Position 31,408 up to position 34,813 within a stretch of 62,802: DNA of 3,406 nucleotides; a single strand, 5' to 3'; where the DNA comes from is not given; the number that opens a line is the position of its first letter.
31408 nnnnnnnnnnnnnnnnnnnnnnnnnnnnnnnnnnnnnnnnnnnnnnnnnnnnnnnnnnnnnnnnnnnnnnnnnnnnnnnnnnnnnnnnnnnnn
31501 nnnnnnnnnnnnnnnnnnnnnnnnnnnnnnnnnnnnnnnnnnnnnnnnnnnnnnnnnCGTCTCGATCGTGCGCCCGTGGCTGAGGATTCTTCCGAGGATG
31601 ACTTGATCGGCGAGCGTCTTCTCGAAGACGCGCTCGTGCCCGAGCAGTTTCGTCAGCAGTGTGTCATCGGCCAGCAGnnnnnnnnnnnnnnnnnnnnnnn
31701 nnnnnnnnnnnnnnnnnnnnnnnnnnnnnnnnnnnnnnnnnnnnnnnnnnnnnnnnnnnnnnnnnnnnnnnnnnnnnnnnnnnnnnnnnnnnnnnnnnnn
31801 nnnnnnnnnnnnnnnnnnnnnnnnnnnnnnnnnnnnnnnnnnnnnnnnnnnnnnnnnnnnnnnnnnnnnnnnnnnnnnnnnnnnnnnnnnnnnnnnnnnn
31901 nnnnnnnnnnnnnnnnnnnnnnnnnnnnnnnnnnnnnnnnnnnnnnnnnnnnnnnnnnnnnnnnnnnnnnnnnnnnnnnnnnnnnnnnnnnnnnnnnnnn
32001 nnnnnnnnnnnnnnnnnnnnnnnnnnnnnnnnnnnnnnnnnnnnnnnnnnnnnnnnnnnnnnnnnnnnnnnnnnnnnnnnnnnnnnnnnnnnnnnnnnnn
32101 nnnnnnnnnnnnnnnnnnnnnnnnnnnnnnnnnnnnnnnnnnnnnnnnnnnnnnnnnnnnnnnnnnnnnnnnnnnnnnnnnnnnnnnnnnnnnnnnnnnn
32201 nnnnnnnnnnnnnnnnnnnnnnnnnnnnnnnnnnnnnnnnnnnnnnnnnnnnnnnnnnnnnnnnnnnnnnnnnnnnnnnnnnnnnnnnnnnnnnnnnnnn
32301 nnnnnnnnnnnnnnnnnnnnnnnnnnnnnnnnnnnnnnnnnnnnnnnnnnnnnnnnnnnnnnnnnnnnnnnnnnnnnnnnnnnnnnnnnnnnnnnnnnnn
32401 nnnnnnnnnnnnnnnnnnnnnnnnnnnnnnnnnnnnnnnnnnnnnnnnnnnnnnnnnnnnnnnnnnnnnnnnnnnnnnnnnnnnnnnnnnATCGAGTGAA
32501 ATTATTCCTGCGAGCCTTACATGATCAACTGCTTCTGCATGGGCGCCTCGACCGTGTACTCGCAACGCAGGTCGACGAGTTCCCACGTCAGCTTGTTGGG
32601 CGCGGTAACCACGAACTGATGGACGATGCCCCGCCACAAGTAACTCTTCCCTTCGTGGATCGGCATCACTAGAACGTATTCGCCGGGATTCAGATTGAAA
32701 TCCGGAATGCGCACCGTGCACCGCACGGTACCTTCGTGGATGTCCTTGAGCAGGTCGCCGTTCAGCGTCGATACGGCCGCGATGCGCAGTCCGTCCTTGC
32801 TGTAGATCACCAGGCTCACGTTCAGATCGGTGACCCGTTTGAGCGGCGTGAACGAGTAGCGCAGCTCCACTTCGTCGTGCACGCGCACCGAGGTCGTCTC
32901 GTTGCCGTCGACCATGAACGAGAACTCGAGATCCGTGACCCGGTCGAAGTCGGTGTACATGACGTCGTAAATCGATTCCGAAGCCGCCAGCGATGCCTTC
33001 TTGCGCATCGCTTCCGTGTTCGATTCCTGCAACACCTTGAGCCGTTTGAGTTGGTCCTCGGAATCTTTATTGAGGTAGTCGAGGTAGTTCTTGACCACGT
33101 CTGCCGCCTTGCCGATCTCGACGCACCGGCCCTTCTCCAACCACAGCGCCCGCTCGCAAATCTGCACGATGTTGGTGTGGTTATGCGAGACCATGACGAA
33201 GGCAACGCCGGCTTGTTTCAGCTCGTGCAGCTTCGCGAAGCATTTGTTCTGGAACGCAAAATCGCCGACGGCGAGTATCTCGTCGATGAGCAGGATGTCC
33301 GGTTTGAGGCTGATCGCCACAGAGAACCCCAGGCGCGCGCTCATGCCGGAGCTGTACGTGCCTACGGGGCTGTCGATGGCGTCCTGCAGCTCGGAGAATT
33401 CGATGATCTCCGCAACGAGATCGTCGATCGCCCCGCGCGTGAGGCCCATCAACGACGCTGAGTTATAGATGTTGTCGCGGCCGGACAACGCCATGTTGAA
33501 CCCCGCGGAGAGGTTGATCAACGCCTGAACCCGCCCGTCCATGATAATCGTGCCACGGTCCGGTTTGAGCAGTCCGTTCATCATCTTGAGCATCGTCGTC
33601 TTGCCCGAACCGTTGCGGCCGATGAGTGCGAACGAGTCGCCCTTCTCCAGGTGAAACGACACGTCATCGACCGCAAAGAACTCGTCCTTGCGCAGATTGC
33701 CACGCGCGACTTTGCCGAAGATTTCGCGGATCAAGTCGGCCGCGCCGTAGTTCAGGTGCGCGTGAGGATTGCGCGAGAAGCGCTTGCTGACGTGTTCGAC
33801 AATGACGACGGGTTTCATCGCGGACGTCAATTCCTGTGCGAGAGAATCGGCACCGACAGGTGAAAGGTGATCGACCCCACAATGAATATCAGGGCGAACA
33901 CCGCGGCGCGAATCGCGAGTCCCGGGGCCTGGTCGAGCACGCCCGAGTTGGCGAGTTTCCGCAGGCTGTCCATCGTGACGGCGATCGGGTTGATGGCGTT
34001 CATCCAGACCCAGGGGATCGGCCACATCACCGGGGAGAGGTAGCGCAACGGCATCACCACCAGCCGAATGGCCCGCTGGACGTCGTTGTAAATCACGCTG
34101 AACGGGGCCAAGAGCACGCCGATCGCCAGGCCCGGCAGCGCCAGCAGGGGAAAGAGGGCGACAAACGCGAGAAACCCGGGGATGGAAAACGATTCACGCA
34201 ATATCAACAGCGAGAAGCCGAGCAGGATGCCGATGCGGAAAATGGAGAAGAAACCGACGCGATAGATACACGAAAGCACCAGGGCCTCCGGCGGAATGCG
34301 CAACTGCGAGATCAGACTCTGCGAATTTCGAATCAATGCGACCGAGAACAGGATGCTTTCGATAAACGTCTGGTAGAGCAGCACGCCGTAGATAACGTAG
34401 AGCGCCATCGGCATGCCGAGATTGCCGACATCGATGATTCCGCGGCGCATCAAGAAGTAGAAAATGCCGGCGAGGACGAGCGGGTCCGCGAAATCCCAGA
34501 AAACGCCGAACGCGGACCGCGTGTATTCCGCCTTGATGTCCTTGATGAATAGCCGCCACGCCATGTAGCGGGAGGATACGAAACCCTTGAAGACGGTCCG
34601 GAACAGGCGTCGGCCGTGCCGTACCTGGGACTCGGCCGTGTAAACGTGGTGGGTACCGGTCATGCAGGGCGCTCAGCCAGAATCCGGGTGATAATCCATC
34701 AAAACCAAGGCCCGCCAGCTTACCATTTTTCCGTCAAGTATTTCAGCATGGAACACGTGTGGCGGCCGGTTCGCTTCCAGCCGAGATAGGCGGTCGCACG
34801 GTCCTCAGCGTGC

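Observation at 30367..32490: FkbM methyltransferase with ~34 tandem 10-aa helical repeats next to wzt: candidate new chain-length ruler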

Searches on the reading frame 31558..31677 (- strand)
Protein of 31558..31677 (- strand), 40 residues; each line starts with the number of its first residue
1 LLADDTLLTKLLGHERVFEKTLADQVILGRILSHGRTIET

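Call 41: search_protein_representatives(alignment_id=A2)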
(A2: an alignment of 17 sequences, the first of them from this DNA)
Query: 17 sequences, 40 profile positions. Proteins with E-value up to 0.001 (for the whole library): 43; up to 1e-10: 15; up to 1e-30: 3. The best 43 are listed.
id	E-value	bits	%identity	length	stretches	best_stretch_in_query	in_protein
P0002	5.9e-62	220.9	-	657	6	1-40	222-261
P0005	1.5e-53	194.0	-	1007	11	1-40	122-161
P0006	4.4e-38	144.6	-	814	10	1-38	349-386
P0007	1.1e-30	121.0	-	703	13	2-40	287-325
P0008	1.9e-27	110.6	-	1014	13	1-40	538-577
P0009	7.3e-27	108.8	-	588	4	1-39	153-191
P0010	5.7e-24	99.5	-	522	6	1-39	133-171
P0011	1.5e-21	91.8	-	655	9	1-40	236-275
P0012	2.8e-19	84.5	-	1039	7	1-40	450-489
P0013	1.0e-18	82.7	-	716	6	1-38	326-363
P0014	7.0e-18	80.1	-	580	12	1-40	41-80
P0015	3.7e-16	74.6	-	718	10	1-34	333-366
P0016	1.7e-14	69.3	-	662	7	1-38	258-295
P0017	1.3e-12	63.2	-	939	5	11-31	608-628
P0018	4.2e-11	58.4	-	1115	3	2-40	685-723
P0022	1.0e-08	50.7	-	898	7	8-40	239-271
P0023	1.3e-08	50.5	-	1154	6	9-33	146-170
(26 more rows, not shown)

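Call 63: search_solved_structures(query=A2, max_evalue=10, show_alignments=3)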
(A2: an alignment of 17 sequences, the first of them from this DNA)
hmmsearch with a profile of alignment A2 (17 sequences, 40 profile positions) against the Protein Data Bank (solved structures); distinct sequences matched with E-value up to 10: 5.
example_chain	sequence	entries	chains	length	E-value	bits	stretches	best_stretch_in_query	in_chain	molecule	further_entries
8g8i_A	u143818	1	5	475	0.63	13.1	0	7-22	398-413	C3HR3_9r_shift4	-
4z9f_A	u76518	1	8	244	0.63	13.1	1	6-25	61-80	Halohydrin epoxidase A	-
8oxf_A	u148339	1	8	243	0.65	13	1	6-25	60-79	Halohydrin dehalogenase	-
1zmo_A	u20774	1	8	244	0.66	13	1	6-25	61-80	halohydrin dehalogenase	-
9mg8_A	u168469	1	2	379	6.4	9.8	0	20-39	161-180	b-iTHR-110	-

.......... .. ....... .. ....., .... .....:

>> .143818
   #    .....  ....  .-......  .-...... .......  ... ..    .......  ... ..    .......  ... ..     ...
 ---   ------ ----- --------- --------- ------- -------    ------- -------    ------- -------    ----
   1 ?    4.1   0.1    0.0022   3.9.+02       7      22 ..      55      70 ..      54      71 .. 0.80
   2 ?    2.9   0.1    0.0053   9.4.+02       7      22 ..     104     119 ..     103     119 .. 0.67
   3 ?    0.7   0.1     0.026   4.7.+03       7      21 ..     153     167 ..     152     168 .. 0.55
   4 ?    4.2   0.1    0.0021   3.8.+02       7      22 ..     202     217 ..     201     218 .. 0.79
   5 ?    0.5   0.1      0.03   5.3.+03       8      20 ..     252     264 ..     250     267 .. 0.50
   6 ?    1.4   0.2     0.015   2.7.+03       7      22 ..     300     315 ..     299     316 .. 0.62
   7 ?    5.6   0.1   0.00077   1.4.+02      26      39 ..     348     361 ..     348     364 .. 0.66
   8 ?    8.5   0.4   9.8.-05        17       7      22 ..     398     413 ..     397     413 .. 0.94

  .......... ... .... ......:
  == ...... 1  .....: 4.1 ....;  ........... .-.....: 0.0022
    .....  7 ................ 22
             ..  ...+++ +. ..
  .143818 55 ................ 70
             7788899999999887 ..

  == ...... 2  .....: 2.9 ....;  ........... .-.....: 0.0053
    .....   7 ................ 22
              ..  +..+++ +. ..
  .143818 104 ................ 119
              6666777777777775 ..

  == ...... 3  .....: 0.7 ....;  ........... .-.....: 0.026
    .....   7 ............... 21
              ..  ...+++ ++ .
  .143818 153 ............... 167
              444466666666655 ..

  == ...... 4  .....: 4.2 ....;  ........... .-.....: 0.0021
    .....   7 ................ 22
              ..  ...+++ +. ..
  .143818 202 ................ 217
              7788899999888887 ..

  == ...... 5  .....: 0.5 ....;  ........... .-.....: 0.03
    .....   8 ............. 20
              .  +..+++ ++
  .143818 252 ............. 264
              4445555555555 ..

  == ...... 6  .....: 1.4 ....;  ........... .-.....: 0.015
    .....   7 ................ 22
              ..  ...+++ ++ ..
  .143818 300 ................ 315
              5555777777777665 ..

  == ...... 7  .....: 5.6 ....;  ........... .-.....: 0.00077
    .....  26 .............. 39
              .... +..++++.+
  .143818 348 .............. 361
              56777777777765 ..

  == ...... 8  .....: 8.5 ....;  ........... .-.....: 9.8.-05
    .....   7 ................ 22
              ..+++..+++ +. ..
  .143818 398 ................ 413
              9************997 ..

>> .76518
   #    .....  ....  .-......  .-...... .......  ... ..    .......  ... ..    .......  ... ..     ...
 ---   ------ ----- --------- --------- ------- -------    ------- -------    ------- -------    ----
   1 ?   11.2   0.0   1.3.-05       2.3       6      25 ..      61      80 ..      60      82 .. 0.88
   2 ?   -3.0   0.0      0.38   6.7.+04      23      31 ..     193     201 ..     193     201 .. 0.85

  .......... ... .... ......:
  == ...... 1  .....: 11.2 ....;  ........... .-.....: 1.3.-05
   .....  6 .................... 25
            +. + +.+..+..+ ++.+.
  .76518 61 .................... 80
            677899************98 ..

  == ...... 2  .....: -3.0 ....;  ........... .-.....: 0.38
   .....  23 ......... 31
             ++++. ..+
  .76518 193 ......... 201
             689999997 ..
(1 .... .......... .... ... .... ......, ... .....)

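Call 69: search_protein_families(library=pfam, proteins=[P0023, P0005, P0017, P0018, P0022], max_evalue=0.001)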
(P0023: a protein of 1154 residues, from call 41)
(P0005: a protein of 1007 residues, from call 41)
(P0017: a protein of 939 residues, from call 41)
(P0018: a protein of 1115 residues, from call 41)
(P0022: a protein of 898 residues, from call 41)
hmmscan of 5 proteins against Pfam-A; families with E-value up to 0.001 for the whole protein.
P0023 (1154 aa): 1 family
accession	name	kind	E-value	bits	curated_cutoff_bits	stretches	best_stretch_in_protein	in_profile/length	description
PF13692.12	Glyco_trans_1_4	-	1.3e-08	35.6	27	1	615-753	4-142/142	Glycosyl transferases group 1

P0005 (1007 aa): 1 family
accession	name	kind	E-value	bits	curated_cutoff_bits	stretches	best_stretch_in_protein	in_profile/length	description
PF05050.19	Methyltransf_21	-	2.5e-20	73.7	22.7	2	454-613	1-172/173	Methyltransferase FkbM domain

P0017 (939 aa): 7 families
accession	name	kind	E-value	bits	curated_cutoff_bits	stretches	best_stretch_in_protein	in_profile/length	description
PF09280.16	XPC-binding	-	5.8e-15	55.1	26.4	0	586-612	30-56/57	XPC-binding domain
PF23195.1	UBQLN1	-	3e-07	30.5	27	0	566-613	12-59/70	Ubiquilin-1-like domain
PF17830.6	STI1-HOP_DP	-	4e-07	30.3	29.1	0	534-567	13-49/55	STI1/HOP, DP domain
PF25473.1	MXRA7_helical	-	5.7e-06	26.7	22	0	482-510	34-61/64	MXRA7 helical domain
PF12552.13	DUF3741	-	3.5e-05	24.1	24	0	813-834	24-45/45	Protein of unknown function (DUF3741)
PF24669.2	Ddi2_HDD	-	0.00015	22.2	32.8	0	530-552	1-25/66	Ddi2 HDD domain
PF11897.13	DUF3417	-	0.00016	22.5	25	0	584-649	26-88/109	Protein of unknown function (DUF3417)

P0018 (1115 aa): 0 families

P0022 (898 aa): 3 families
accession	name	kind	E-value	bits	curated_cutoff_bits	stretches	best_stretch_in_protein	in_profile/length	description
PF17830.6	STI1-HOP_DP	-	1.1e-09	38.5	29.1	0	57-85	14-41/55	STI1/HOP, DP domain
PF09280.16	XPC-binding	-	3.8e-06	26.9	26.4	0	65-85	8-28/57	XPC-binding domain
PF23195.1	UBQLN1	-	0.00011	22.2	27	0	70-113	10-53/70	Ubiquilin-1-like domain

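Call 70: find_encoding_contigs(protein=P0008, flank=8000, max_places=2)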
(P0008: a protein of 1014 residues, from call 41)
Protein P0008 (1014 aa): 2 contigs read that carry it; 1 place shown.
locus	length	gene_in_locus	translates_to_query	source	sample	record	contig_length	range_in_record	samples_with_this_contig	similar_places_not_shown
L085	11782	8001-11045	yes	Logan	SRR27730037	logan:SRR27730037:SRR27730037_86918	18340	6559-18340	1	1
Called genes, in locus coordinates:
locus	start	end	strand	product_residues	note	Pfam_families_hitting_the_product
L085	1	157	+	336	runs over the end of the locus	PF01408:GFO_IDH_MocA, PF22725:GFO_IDH_MocA_C3, PF02894:GFO_IDH_MocA_C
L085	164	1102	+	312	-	PF00389:2-Hacid_dh, PF02826:2-Hacid_dh_C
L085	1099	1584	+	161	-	PF04074:DUF386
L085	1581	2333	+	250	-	PF00106:adh_short, PF23441:SDR, PF08659:KR, PF13561:adh_short_C2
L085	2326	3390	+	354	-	PF01761:DHQ_synthase, PF24621:DHQS_C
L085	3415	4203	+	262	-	PF02348:CTP_transf_3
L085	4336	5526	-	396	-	PF01973:MptE-like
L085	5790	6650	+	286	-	PF01061:ABC2_membrane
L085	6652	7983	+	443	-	PF00005:ABC_tran, PF14524:Wzt_C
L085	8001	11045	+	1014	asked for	PF05050:Methyltransf_21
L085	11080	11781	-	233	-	?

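Call 71: find_encoding_contigs(protein=P0012, flank=8000, max_places=1)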
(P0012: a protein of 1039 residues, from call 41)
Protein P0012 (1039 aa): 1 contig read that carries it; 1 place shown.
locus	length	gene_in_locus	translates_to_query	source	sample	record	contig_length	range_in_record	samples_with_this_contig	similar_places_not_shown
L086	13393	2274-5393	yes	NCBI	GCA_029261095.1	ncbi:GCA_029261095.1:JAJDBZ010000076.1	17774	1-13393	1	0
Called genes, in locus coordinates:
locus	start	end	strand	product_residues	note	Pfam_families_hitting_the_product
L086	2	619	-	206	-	?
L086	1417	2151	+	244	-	-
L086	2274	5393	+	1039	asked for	PF23195:UBQLN1 (faint), PF05050:Methyltransf_21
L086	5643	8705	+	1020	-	PF00534:Glycos_transf_1, PF13692:Glyco_trans_1_4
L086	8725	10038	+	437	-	-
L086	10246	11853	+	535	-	PF00657:Lipase_GDSL (weak), PF13472:Lipase_GDSL_2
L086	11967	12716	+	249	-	PF08241:Methyltransf_11 (weak)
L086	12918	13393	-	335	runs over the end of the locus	PF01408:GFO_IDH_MocA, PF02894:GFO_IDH_MocA_C, PF22725:GFO_IDH_MocA_C3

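Call 72: find_encoding_contigs(protein=P0009, flank=8000, max_places=1)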
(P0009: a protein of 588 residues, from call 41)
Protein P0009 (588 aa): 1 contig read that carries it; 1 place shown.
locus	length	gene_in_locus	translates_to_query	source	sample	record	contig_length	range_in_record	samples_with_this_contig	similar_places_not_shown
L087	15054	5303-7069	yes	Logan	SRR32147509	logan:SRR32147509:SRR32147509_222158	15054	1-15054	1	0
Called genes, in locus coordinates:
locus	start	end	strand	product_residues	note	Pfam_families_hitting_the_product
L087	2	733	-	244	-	?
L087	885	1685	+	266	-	-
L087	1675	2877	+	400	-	PF13692:Glyco_trans_1_4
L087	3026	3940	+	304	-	-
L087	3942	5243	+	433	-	PF00005:ABC_tran, PF13304:AAA_21 (faint), PF14524:Wzt_C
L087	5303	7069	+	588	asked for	PF23195:UBQLN1 (faint), PF05050:Methyltransf_21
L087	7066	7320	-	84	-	-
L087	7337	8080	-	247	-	-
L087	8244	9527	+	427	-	-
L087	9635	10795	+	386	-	PF13439:Glyco_transf_4, PF13579:Glyco_trans_4_4 (weak), PF20706:GT4-conflict, PF00534:Glycos_transf_1, PF13692:Glyco_trans_1_4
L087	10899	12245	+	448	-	PF00534:Glycos_transf_1, PF13692:Glyco_trans_1_4 (weak)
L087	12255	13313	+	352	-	PF01370:Epimerase, PF02719:Polysacc_synt_2 (weak), PF04321:RmlD_sub_bind, PF16363:GDP_Man_Dehyd, PF07993:NAD_binding_4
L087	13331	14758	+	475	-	-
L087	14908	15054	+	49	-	?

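Call 73: find_encoding_contigs(protein=P0007, flank=8000, max_places=1)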
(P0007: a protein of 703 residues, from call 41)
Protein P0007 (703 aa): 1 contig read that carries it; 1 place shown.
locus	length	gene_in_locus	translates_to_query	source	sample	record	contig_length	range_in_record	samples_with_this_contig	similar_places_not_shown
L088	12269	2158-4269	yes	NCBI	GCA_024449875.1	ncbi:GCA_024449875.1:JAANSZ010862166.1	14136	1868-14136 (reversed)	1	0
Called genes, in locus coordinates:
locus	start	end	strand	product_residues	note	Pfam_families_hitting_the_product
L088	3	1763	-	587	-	?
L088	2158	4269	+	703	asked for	PF23195:UBQLN1 (faint), PF05050:Methyltransf_21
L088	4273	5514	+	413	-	-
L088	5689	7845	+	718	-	PF13692:Glyco_trans_1_4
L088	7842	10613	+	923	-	PF20706:GT4-conflict, PF00534:Glycos_transf_1, PF13692:Glyco_trans_1_4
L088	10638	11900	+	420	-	PF13692:Glyco_trans_1_4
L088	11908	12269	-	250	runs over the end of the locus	PF01973:MptE-like (weak)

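Call 74: find_encoding_contigs(protein=P0011, flank=8000, max_places=1)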
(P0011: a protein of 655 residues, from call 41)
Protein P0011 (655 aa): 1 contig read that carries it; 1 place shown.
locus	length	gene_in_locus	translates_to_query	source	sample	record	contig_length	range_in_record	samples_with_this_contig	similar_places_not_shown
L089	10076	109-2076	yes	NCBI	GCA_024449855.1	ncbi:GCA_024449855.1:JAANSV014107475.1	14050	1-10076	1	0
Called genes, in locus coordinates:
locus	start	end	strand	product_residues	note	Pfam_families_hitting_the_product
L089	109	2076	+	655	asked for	PF05050:Methyltransf_21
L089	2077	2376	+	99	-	-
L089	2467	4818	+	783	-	PF01973:MptE-like (weak)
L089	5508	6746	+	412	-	PF00685:Sulfotransfer_1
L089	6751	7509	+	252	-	PF23441:SDR (weak), PF00106:adh_short, PF08659:KR, PF13561:adh_short_C2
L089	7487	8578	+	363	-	PF01761:DHQ_synthase, PF24621:DHQS_C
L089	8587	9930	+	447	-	PF00370:FGGY_N, PF02782:FGGY_C (weak)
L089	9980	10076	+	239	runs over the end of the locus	PF02348:CTP_transf_3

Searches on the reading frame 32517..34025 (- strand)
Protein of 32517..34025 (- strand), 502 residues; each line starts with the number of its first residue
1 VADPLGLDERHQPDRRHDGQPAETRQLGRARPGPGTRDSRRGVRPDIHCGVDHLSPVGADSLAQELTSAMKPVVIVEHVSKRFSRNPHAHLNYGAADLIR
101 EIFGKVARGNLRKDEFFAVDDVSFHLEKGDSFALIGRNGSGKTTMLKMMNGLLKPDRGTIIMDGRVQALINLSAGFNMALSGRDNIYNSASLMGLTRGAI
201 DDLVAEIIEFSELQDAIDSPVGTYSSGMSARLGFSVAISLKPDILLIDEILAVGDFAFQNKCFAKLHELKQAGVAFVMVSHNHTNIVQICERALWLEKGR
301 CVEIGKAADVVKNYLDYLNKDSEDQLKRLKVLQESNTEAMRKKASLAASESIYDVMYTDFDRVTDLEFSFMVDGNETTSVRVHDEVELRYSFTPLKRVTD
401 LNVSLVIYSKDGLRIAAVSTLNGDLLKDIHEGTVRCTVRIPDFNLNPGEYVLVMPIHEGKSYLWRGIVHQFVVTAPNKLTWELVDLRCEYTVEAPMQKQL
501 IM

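Call 6: search_protein_families(library=pfam, proteins=[window:32517-34025:-], max_evalue=0.01)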
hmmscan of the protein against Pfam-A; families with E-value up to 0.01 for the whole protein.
window:32517-34025:- (502 aa): 5 families
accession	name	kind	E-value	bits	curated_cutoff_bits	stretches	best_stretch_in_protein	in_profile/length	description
PF00005.33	ABC_tran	-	3e-19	70.4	25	1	120-250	2-135/137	ABC transporter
PF14524.12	Wzt_C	-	5.2e-11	43.2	30.4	1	366-485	13-142/143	Wzt C-terminal domain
PF13555.12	AAA_29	-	0.00039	20.5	27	1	120-157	13-50/61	P-loop containing region of AAA domain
PF13304.12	AAA_21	-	0.00068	20.2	27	0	132-152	2-22/304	AAA domain, putative AbiEii toxin, Type IV TA system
PF13476.12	AAA_23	-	0.0047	18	27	0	118-149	9-39/201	AAA domain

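Call 13: search_protein_families(library=ncbifam, proteins=[window:32517-34025:-], max_evalue=0.01)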
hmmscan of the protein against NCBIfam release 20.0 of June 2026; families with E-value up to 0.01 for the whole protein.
window:32517-34025:- (502 aa): 182 families (the best 25 are shown)
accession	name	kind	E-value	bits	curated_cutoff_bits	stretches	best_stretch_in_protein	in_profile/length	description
NF010065.0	PRK13545.1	equivalog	1.8e-56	192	538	1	97-333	22-253/549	teichoic acids export protein ATP-binding subunit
NF010066.0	PRK13546.1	equivalog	2.8e-56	190.8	320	1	112-321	33-241/264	teichoic acids export ABC transporter ATP-binding subunit TagH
NF050108.1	galactan_ABC_ATP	equivalog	4.2e-47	160.4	400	1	114-314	40-240/244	galactan export ABC transporter ATP-binding subunit Wzt/RfbE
TIGR01188.1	drrA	subfamily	4.1e-32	111.7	312.45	1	114-350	4-245/302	daunorubicin resistance ABC transporter, ATP-binding protein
TIGR04521.1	ECF_ATPase_2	equivalog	8.9e-28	97.1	330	2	116-166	18-68/279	energy-coupling factor transporter ATPase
NF010060.0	PRK13537.1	equivalog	1.1e-25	90.2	521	1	113-312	25-235/314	nodulation factor ABC transporter ATP-binding protein NodI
NF033858.1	ABC2_perm_RbbA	equivalog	1.3e-24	86.2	1050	1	112-314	275-488/909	ribosome-associated ATPase/putative transporter RbbA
TIGR01166.1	cbiO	subfamily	6e-24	84.6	211.8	2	117-165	6-54/190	cobalt ABC transporter, ATP-binding protein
TIGR04520.1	ECF_ATPase_1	equivalog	1.8e-23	83.3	315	2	114-165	13-64/269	energy-coupling factor transporter ATPase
TIGR01186.1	proV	subfamily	5.5e-23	81.7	326.6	2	118-165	8-55/363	betaine/proline/choline family ABC transporter ATP-binding protein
TIGR02769.1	nickel_nikE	equivalog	1e-22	80.9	332.55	2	205-310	131-238/265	nickel import ATP-binding protein NikE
NF010158.0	PRK13637.1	equivalog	1.9e-22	79.7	390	2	117-164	21-68/287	energy-coupling factor transporter ATPase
TIGR03740.1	galliderm_ABC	subfamily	2.9e-22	79.5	309.75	1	117-299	14-200/223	lantibiotic protection ABC transporter ATP-binding subunit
TIGR02142.1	modC_ABC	equivalog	3.1e-22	79.3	285.05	1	121-342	15-252/353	molybdenum ABC transporter ATP-binding protein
NF040840.2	tungstate_WtpC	equivalog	3.4e-22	79.2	440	1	116-313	13-221/347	tungstate ABC transporter ATP-binding protein WtpC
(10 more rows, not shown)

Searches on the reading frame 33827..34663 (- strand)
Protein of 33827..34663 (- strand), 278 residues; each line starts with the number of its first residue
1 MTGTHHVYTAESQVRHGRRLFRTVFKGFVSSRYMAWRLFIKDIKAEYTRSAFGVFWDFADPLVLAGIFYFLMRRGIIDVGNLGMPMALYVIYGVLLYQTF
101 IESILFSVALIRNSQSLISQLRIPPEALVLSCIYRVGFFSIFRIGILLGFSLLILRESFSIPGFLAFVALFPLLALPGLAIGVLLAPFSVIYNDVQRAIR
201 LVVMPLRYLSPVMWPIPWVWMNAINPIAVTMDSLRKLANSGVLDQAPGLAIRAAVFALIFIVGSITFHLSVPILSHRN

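Call 6: search_protein_families(library=pfam, proteins=[window:33827-34663:-], max_evalue=0.01)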
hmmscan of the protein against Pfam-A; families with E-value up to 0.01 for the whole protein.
window:33827-34663:- (278 aa): 1 family
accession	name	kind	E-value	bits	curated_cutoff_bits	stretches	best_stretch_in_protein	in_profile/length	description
PF01061.29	ABC2_membrane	-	1.1e-06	28.8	26.9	1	38-236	6-208/211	ABC-2 type transporter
